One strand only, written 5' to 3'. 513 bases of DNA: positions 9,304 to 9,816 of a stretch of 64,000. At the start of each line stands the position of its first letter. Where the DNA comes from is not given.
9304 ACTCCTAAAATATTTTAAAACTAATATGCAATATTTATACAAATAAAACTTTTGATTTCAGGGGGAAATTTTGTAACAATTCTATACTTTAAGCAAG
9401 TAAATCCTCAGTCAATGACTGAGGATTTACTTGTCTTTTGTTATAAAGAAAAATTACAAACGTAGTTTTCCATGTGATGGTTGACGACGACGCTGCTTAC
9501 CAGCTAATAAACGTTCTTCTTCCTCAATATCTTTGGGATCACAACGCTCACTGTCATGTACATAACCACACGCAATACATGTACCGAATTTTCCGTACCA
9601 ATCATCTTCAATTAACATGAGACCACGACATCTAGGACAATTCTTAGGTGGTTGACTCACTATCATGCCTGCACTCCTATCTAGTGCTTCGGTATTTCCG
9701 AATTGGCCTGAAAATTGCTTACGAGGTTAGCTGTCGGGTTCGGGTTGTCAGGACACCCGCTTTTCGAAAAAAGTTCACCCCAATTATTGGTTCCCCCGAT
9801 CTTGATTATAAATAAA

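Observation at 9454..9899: c-di-AMP (ydaO-class) riboswitch controlling only a 70-aa zinc-ribbon ORF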

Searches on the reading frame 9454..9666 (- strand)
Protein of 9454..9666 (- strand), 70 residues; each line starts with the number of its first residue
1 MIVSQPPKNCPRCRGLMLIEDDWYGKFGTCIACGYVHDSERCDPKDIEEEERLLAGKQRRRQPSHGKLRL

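Call 4: search_protein_families(library=pfam, proteins=[window:9454-9666:-], max_evalue=0.1)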
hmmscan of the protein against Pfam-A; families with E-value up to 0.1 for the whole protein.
window:9454-9666:- (70 aa): 6 families
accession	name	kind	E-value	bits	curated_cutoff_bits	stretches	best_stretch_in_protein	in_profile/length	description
PF08271.17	Zn_Ribbon_TF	-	0.00088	19.2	29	1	10-49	3-41/43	TFIIB zinc-binding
PF02150.21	Zn_ribbon_RPB9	-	0.0044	17.3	25.2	1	10-39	4-33/36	RNA polymerases M/15 Kd subunit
PF01396.24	Zn_ribbon_Top1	-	0.016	15.4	32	1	9-34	3-31/39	Topoisomerase DNA binding C4 zinc finger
PF21349.2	RUBY_RBDX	-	0.016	15.1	26.5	0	5-13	14-22/30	Rubrerythrin, rubredoxin-like domain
PF19134.6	DUF5817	-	0.035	14.5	31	1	10-43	6-37/57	Domain of unknown function (DUF5817)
PF14354.12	Lar_restr_allev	-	0.039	14.6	28.6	1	8-50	4-47/58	Restriction alleviation protein Lar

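Call 5: search_protein_families(library=ncbifam, proteins=[window:9454-9666:-], max_evalue=0.1)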
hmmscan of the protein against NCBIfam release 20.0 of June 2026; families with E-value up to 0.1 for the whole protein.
window:9454-9666:- (70 aa): 4 families
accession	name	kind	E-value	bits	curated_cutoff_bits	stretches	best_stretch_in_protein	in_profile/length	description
NF045768.1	RubredRD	equivalog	0.0082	16.2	90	1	29-45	5-21/54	rubredoxin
TIGR01384.1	TFS_arch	equivalog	0.011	16.4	64.75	1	9-46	2-35/101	transcription factor S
NF047723.1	TransFacS4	equivalog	0.037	14.5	120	1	8-39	2-29/90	transcription factor S4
NF045720.1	rubredox_RCKP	subfamily_domain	0.047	13.3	45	0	29-45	5-20/34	RCKP-type rubredoxin-like domain-containing protein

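Call 7: find_homologous_proteins(query=window:9454-9666:-, max_evalue=0.001)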
Query window:9454-9666:- (70 aa): 102 proteins with E <= 0.001 among 104 candidates.
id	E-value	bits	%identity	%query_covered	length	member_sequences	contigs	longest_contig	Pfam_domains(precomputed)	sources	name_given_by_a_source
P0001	4.5e-41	155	94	100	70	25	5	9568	-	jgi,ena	jgi:hypothetical protein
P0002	6.5e-41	155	94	100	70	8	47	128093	-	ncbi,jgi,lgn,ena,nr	ncbi:MAG: hypothetical protein O3A10_04875 [Chloroflexi bacterium]|jgi:hypothetical protein|nr:hypot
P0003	8.6e-39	148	87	100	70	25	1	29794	-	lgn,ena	-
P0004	2.0e-35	137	80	100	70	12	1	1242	-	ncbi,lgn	-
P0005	4.4e-35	136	81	100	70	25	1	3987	-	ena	-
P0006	2.7e-34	134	83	100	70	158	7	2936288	PF08271.18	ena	-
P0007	1.2e-33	132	79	100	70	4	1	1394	-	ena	-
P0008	1.6e-33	131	79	100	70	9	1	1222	-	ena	-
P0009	3.1e-33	130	84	91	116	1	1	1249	-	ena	-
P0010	8.3e-33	129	76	100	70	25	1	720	-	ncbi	-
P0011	1.3e-32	128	77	100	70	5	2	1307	-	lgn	-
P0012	1.6e-32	128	82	96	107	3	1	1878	-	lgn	-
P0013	2.2e-32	128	79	100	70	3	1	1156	-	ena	-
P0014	3.7e-32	127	77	99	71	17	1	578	-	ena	-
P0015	1.2e-30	122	74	100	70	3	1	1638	-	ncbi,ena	-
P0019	3.7e-30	121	74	100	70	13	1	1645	PF08271.18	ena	-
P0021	4.4e-30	120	74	100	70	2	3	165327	PF08271.18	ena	-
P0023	1.0e-29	119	71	100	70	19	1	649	PF08271.18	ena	-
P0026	7.0e-29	117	73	91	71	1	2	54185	PF08271.18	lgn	-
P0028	8.0e-28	113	71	100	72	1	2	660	PF08271.18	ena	-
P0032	3.1e-24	102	64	100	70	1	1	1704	PF08271.18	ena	-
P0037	5.3e-22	95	55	99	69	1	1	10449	-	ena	-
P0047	9.7e-20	88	57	100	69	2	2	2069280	-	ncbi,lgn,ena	-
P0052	1.0e-18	84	62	87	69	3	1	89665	PF08271.18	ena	-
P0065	1.8e-17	80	49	99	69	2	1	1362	PF02150.22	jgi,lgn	-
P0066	1.9e-17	80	54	100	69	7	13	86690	-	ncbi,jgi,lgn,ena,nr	ncbi:hypothetical protein HRbin24_01405 [bacterium HR24]|jgi:transcription initiation factor TFIIIB 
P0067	2.0e-17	80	59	87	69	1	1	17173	PF08271.18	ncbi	-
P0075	6.2e-17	79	56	94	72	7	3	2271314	-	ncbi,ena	-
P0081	2.0e-16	77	54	96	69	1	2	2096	PF08271.18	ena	-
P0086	9.7e-16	75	51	99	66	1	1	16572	-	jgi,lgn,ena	-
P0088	2.1e-15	74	55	89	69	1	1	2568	PF08271.18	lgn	-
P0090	2.4e-15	74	53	97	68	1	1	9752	-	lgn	-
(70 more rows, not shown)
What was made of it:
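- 102 homologues of 66-72 aa were found (call 7).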

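Call 10: find_related_loci(query=A1, collection=genome_contigs, flank=3000)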
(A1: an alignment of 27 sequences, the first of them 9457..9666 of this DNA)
Query A1 (70 aa) in genome_contigs; peptide patterns used: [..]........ (x = any residue, [..] = any of these).
599 stretches matched a pattern (row limit reached: there are more); 415 encode a relative of the query (tblastn E <= 1e-3); the best 80 are kept; 80 distinct loci.
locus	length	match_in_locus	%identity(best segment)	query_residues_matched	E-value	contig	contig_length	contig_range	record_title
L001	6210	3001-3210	100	1-70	9e-45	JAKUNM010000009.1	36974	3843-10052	MAG: Dehalococcoidia bacterium isolate ALOHA_A2.0_7 A2.0-Dehalococcoidia-11_9, whole genome shotgun sequence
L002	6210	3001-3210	99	1-70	3e-44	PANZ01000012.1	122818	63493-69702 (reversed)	MAG: Chloroflexota bacterium isolate SAT228 268006, whole genome shotgun sequence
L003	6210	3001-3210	93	1-70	5e-43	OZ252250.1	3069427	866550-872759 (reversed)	MAG: Dehalococcoidia bacterium isolate 148742b7-5873-4ec1-8832-ba9e4de588a3 genome assembly, chromosome: 1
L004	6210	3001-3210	94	1-70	5e-43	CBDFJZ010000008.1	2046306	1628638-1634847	MAG: Dehalococcoidia bacterium isolate 57ec2a1a-662d-41b8-8a7e-0ee2adc06e76 genome assembly, contig: contig_8, whole gen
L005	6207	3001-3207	94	1-69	5e-43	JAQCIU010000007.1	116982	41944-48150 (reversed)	MAG: Chloroflexota bacterium isolate casp40-mb.295 NODE_244_length_116982_cov_0.347014, whole genome shotgun sequence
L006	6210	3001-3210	87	1-70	9e-42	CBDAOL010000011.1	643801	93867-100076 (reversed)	MAG: Dehalococcoidia bacterium isolate 54d9b4f5-af26-4cce-865f-5107084379f7 genome assembly, contig: contig_11, whole ge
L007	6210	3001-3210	87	1-70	7e-41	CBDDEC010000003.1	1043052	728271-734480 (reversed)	MAG: Dehalococcoidia bacterium isolate 6f6a38c2-1f49-4886-adb0-6b5e3ccd8930 genome assembly, contig: contig_3, whole gen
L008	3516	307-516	87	1-70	1e-40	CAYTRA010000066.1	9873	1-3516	MAG TPA_asm: uncultured Dehalococcoidaceae bacterium isolate SRP263527_co1_137 genome assembly, contig: NODE_6012_length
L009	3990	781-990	87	1-70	1e-40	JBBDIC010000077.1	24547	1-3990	MAG: Dehalococcoidia bacterium isolate LejiaA_71_58 Lejia_A_3108_length_24547_cov_38, whole genome shotgun sequence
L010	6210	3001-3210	86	1-70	2e-40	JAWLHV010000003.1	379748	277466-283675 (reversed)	MAG: Dehalococcoidia bacterium isolate 30dZY2.bin.80 NODE_51_length_379748_cov_7.632692, whole genome shotgun sequence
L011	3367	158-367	86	1-70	2e-40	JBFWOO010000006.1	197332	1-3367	MAG: Dehalococcoidia bacterium isolate CA_2019_TPBF_138 NODE_673_length_197332_cov_9.305824_TPBF, whole genome shotgun s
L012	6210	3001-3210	86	1-70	3e-40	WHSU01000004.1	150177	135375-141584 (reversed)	MAG: Dehalococcoidia bacterium isolate Dino_bin15 k141_595070_length_150177_cov_20.8529, whole genome shotgun sequence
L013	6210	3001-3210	86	1-70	2e-40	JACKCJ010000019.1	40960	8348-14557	MAG: Dehalococcoidia bacterium isolate HK-STAS-CHLO-44 HK-STAS-CHLO-44_19, whole genome shotgun sequence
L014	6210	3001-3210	86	1-70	2e-40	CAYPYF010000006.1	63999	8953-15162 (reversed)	MAG TPA_asm: uncultured Dehalococcoidaceae bacterium isolate SRP344714_co2_30 genome assembly, contig: NODE_1021_length_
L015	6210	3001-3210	86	1-70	2e-40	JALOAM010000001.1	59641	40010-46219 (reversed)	MAG: Dehalococcoidia bacterium isolate SO_2017_LW2 bin 160 scaffold_1169_c1_LW138R_2017, whole genome shotgun sequence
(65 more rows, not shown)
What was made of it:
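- At least 415 species genomes encode a relative (call 10).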

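Call 31: predict_structure(alignment_id=A1)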
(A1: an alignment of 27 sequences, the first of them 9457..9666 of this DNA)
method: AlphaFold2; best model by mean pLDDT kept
length: 70 residues; sequences in the alignment: 27
mean_pLDDT: 75.0   pTM: 0.46
mean pLDDT of the five models: 75.0, 74.8, 74.6, 72.4, 70.7
residues with pLDDT >= 90: 18; 70-90: 25; 50-70: 23; < 50: 4
segments of 3 or more residues with pLDDT < 50: none
pLDDT, mean of each block of 10 residues (from residue 1): 71 92 85 85 69 66 57
secondary structure, 60 per line:
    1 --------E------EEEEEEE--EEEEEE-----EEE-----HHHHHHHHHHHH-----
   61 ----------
elements in order: E16-22 E25-30 E36-38 H44-55
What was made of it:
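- The tail is predicted to be extended (call 31).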

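Call 33: search_protein_representatives(alignment_id=A1)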
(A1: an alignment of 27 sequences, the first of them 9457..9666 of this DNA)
Query: 27 sequences, 70 profile positions. Proteins with E-value up to 0.001 (for the whole library): 1779; up to 1e-10: 98; up to 1e-30: 3. The best 150 are listed.
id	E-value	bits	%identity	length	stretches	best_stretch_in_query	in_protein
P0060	7.6e-32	125.0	-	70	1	1-70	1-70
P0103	2.6e-31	123.3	-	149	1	2-70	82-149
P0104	6.9e-31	121.9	-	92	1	2-70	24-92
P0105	1.0e-29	118.2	-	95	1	3-70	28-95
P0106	3.8e-28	113.1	-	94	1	3-70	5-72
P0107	1.1e-27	111.6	-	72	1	4-70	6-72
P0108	1.6e-27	111.2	-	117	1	3-70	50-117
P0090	3.8e-27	109.9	-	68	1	4-70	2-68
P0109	4.9e-27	109.6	-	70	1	4-70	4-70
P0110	8.5e-27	108.8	-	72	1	6-70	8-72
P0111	2.5e-26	107.3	-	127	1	3-67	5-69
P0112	4.6e-26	106.5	-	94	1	4-70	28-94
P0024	3.7e-24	100.4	-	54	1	17-70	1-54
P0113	2.2e-23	97.9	-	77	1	1-61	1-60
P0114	2.9e-23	97.5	-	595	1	5-70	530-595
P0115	1.2e-22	95.5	-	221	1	4-70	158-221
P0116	3.9e-22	93.9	-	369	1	6-69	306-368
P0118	6.1e-22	93.3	-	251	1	9-70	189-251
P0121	3.2e-21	90.9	-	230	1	4-70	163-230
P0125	2.8e-20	88.0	-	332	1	9-70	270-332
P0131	2.1e-19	85.2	-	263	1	7-70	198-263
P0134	5.6e-19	83.8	-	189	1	4-70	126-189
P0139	3.1e-18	81.4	-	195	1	5-67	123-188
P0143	2.0e-17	78.8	-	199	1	6-69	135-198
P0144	2.4e-17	78.5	-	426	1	4-68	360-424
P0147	5.0e-17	77.5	-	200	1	6-67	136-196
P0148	5.9e-17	77.3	-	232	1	6-66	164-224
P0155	2.7e-15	72.0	-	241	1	3-70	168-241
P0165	3.2e-14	68.5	-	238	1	5-70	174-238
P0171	1.1e-13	66.8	-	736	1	8-70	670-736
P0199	1.7e-10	56.6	-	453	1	4-70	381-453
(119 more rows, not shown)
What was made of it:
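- The family is found in at least 415 species (call 10) and as a domain of larger proteins (call 33).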

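Call 34: search_protein_families(library=pfam, proteins=[P0114, P0115, P0116, P0118, P0121, P0125, P0131, P0144, P0171, P0199], max_evalue=0.001)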
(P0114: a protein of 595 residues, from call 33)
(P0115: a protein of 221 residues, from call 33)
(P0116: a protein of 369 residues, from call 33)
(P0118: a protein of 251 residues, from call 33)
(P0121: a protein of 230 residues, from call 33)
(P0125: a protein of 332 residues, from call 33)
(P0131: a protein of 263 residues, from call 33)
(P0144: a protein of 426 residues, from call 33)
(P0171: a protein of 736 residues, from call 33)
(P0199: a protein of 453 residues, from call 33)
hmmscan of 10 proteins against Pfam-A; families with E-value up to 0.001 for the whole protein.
P0114 (595 aa): 0 families

P0115 (221 aa): 1 family
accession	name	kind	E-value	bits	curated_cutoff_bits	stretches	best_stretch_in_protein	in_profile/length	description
PF08271.17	Zn_Ribbon_TF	-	0.00018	21.4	29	1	164-192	3-30/43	TFIIB zinc-binding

P0116 (369 aa): 0 families

P0118 (251 aa): 1 family
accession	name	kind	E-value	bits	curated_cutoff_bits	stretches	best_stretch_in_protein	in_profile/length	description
PF08271.17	Zn_Ribbon_TF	-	0.00036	20.4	29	1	189-221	2-33/43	TFIIB zinc-binding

P0121 (230 aa): 0 families

P0125 (332 aa): 0 families

P0131 (263 aa): 0 families

P0144 (426 aa): 0 families

P0171 (736 aa): 0 families

P0199 (453 aa): 0 families

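Call 36: fold_search(model_id=the predicted structure, library=pdb)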
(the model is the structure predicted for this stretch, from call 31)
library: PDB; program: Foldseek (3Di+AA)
matches with E <= 10: 233; with E <= 0.001: 0
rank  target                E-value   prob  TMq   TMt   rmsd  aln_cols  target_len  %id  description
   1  8ity_I                8.2e-02  0.98  0.37  0.45   2.6        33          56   30  human RNA polymerase III pre-initiation complex closed DNA 1 (released 2023-06-07)
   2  8yoz_B                1.4e-01  0.96  0.45  0.42   3.5        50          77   20  Crystal structure of the small zinc-finger protein ZifS (TTHA0897) from Thermus thermophilus HB8. (released 2025-03-19)
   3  9gda_F                1.4e-01  0.96  0.40  0.04   4.6        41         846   22  RNAP-TopoI complex on duplex scaffold (released 2025-11-05)
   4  9fsr_J                1.5e-01  0.57  0.34  0.40  12.2        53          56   28  RNA Polymerase III Class III Open Mini Pre-initiation Complex 1 (OC1-mini) (released 2025-01-15)
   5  6blo_I                1.8e-01  0.91  0.39  0.25   4.0        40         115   18  Pol II elongation complex with an abasic lesion at i+1 position (released 2018-02-28)
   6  7d58_I                1.8e-01  0.85  0.35  0.25   2.9        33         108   30  cryo-EM structure of human RNA polymerase III in elongating state (released 2021-02-17)
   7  9qf6_Bk               1.8e-01  0.38  0.26  0.29  13.7        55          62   24  Structure of P. furiosus 70S ribosome in RsmB deleted strain (released 2025-11-05)
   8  9gdh_F                2.1e-01  0.93  0.39  0.04   3.3        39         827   23  RNAP-TopoI complex on long-overhang scaffold - orientation 2 (released 2025-11-05)
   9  9qf4_Bk               2.4e-01  0.35  0.26  0.28  13.6        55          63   24  Structure of P. furiosus 70S ribosome grown at 95 degC (released 2025-11-05)
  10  7a6h_I                2.6e-01  0.90  0.37  0.26   2.6        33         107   30  Cryo-EM structure of human apo RNA Polymerase III (released 2021-02-03)
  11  7fji_I                3.1e-01  0.89  0.37  0.26   2.6        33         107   30  human Pol III elongation complex (released 2021-10-27)
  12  9k2g_I                3.8e-01  0.85  0.37  0.45   2.8        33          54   30  Human RNA Polymerase III de novo transcribing complex 13 (TC13) (released 2025-04-16)
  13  8yoz_A                4.1e-01  0.75  0.39  0.35   6.1        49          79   28  Crystal structure of the small zinc-finger protein ZifS (TTHA0897) from Thermus thermophilus HB8. (released 2025-03-19)
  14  3cng_C                4.4e-01  0.90  0.38  0.16   2.8        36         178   19  Crystal structure of NUDIX hydrolase from Nitrosomonas europaea (released 2008-04-08)
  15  3cng_B                4.7e-01  0.90  0.38  0.17   2.8        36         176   19  Crystal structure of NUDIX hydrolase from Nitrosomonas europaea (released 2008-04-08)
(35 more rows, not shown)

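Call 37: search_solved_structures(query=A1, max_evalue=10, show_alignments=3)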
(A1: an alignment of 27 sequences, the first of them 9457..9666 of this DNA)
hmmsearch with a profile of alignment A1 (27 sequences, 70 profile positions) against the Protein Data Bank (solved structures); distinct sequences matched with E-value up to 10: 31.
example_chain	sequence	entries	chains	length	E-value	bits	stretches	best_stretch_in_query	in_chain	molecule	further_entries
1pft_A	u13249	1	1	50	0.00084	22.3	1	5-43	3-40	TFIIB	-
7a6h_I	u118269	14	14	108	0.0091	19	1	10-41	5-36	DNA-directed RNA polymerase III subunit RPC10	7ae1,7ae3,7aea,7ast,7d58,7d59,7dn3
7oqy_Y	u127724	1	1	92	0.013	18.5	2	9-38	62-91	DNA-directed RNA polymerase, subunit M (RpoM-2)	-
7fji_I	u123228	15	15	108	0.021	17.8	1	10-41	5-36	DNA-directed RNA polymerase III subunit RPC10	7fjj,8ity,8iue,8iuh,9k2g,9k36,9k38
3wwl_A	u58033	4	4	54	0.091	15.8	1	9-50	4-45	Alpha-aminoadipate carrier protein LysW | OrfF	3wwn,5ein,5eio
9e6q_Ai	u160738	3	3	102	0.095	15.7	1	6-40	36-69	Large ribosomal subunit protein eL43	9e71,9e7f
9ya0_GA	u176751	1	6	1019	0.13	15.2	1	9-55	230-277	Transport protein Sec24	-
2k4x_A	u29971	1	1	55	0.16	14.9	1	6-37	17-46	30S ribosomal protein S27ae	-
6hiv_Bh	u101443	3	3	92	0.26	14.3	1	28-42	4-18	mL100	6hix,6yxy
7aoi_Bh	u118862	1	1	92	0.28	14.2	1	28-42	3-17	mL100,mL100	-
4v4n_BY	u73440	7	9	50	0.28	14.2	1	6-36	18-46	30S ribosomal protein S27AE | 30S ribosomal protein eS27 | Small ribosomal subunit protein eS31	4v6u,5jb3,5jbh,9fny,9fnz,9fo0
6sw9_Y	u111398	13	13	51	0.32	14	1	6-36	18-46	30S ribosomal protein S27ae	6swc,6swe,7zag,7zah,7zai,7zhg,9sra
9fhl_Y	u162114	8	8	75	0.38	13.8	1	5-36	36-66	Small ribosomal subunit protein eS31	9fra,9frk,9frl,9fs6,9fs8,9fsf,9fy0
9pw1_A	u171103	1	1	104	0.62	13.1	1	6-23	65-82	BaDTF3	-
7p69_I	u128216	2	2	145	0.66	13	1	26-57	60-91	NADH-quinone oxidoreductase subunit I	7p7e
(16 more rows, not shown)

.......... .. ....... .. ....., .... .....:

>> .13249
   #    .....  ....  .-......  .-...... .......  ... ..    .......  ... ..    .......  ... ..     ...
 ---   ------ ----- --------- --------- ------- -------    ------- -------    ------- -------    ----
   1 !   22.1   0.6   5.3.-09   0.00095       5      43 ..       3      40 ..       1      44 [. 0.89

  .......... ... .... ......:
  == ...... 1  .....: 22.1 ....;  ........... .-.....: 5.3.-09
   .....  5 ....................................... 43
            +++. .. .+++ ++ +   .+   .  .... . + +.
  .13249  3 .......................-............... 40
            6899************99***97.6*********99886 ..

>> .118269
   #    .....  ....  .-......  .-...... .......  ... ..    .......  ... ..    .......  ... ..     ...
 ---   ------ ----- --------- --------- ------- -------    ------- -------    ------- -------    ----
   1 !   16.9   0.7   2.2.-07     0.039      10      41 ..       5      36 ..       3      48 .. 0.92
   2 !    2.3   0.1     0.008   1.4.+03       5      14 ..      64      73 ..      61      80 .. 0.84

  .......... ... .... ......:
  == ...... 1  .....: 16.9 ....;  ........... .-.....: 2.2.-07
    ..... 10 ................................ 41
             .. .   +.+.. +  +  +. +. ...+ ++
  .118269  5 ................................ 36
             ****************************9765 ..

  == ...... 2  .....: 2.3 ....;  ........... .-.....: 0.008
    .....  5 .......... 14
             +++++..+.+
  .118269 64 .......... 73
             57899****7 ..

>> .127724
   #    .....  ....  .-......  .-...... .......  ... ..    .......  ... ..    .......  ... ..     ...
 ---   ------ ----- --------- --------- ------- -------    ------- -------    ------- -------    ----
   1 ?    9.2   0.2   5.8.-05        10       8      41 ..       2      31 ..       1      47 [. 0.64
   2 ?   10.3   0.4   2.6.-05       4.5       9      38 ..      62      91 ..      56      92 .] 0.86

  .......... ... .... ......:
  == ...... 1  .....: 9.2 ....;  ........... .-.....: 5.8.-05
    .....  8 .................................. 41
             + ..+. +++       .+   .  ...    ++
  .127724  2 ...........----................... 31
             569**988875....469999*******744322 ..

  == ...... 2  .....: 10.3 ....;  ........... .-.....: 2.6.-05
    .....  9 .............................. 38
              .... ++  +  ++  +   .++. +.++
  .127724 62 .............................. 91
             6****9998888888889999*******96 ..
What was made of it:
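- Closest known: TFIIB / RPC10 / Rpb9 N-terminal zinc ribbons. Same: These are the best sequence and fold matches (calls 4, 36, 37).
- The best sequence matches are TFIIB and RPC10 N-terminal ribbons (call 37, E 8e-4; call 4; call 36). Generic Zn ribbons also occur in ribosomal proteins (eS27, eS31, eL43; call 37). The best ribbon matches are polymerase or TFIIB ribbons (calls 36, 37).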

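Call 38: find_encoding_contigs(protein=P0066, flank=2500, max_places=2)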
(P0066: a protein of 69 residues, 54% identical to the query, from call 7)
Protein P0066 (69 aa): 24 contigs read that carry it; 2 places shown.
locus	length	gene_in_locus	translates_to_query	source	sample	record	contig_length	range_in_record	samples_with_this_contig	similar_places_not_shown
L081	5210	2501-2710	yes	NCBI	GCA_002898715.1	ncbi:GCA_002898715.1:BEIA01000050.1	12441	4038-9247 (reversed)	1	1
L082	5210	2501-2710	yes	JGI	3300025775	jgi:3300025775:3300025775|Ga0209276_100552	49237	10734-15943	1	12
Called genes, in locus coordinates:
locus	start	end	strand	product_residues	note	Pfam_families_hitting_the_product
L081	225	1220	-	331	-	PF00528:BPD_transp_1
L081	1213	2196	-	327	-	PF19300:BPD_transp_1_N, PF00528:BPD_transp_1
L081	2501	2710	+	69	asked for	-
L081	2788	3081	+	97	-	PF03992:ABM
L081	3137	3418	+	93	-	-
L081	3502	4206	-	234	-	PF02585:PIG-L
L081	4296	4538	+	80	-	PF13560:HTH_31, PF01381:HTH_3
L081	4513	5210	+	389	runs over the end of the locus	PF11013:DUF2851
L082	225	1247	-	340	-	PF00528:BPD_transp_1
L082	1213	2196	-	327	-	PF19300:BPD_transp_1_N, PF00528:BPD_transp_1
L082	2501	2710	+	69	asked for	-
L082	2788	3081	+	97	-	PF03992:ABM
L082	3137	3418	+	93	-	-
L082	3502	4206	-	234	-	PF02585:PIG-L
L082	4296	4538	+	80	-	PF13560:HTH_31, PF01381:HTH_3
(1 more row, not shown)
